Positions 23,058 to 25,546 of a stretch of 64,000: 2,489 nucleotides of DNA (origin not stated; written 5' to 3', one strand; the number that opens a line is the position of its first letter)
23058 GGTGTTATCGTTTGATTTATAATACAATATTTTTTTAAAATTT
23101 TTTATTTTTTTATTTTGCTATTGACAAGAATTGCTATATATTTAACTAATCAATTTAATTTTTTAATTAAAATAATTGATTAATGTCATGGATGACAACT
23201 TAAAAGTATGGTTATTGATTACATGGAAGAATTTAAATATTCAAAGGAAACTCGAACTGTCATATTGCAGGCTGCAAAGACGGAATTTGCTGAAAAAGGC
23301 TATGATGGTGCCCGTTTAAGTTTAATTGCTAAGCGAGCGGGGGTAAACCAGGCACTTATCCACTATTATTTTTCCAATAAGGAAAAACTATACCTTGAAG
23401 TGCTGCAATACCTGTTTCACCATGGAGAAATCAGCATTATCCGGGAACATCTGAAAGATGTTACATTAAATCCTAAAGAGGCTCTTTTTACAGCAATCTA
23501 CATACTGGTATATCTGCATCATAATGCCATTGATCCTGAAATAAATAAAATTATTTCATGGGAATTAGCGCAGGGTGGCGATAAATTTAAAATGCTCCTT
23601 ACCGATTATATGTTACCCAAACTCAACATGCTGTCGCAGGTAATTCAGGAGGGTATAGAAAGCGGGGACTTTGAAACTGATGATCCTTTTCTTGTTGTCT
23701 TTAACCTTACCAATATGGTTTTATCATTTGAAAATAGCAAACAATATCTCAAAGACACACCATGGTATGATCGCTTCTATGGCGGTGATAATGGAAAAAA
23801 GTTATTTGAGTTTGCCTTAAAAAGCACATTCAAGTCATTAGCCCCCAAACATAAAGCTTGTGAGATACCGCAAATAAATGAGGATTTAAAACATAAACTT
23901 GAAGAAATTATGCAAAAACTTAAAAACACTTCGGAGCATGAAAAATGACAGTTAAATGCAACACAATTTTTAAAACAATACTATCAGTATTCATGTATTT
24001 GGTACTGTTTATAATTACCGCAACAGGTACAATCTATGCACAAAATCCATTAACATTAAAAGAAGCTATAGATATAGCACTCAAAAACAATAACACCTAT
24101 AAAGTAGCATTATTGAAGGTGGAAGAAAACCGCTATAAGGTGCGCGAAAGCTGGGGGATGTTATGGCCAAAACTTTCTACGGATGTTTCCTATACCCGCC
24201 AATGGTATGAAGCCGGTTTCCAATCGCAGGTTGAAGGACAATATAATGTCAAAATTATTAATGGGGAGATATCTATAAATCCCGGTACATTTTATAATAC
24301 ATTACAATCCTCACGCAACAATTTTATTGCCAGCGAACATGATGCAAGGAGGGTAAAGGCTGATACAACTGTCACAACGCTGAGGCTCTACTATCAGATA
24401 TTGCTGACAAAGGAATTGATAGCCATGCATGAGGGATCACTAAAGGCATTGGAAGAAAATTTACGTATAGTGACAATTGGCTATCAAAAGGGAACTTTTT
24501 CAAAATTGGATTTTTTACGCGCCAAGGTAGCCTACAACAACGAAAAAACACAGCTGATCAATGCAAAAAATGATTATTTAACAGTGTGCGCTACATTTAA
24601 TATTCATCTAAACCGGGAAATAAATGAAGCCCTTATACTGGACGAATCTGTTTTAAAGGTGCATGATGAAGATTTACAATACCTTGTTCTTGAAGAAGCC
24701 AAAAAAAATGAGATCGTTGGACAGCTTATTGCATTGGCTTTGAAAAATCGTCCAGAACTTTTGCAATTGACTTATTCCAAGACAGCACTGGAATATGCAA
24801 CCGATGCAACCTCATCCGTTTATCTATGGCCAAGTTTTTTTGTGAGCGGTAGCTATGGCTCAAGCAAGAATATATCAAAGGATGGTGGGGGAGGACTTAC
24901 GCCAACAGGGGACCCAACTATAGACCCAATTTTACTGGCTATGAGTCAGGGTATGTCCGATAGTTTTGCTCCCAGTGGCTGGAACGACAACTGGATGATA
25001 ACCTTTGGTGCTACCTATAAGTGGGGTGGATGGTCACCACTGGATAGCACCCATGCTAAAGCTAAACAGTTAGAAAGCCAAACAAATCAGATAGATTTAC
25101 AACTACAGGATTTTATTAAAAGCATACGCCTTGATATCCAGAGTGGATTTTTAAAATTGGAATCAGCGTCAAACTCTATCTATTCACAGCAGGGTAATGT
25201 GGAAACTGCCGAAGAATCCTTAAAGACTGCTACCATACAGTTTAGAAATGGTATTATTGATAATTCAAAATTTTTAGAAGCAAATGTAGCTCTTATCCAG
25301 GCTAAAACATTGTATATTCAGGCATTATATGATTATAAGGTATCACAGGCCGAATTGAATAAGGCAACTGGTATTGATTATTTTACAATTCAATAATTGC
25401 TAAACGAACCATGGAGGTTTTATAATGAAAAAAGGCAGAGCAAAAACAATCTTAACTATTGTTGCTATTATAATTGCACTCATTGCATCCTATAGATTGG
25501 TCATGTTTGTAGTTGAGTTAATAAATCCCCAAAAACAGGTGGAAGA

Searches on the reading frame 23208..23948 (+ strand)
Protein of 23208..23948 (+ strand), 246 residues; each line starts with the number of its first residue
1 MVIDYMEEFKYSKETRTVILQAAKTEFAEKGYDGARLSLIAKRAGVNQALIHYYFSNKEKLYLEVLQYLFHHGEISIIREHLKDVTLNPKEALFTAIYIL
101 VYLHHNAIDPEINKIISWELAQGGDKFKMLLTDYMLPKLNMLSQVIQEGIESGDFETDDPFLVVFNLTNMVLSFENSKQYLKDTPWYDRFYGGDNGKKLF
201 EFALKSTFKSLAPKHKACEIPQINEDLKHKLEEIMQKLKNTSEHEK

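Call 54: search_protein_families(library=pfam, proteins=[window:23208-23948:+])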
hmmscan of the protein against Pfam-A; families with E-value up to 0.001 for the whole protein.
window:23208-23948:+ (246 aa): 2 families
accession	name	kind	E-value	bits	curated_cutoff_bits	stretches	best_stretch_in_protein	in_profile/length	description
PF00440.29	TetR_N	-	7.7e-16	58.1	24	1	19-65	1-47/47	Bacterial regulatory proteins, tetR family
PF08359.16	TetR_C_4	-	9e-05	23.1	21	0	88-161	21-92/133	YsiA-like protein, C-terminal region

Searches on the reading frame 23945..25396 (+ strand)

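Call 54: search_protein_families(library=pfam, proteins=[window:23945-25396:+])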
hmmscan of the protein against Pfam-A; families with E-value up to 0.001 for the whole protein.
window:23945-25396:+ (483 aa): 1 family
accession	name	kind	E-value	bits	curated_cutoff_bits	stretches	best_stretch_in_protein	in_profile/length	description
PF02321.23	OEP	-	5.2e-48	163.8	22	2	260-476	3-187/187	Outer membrane efflux protein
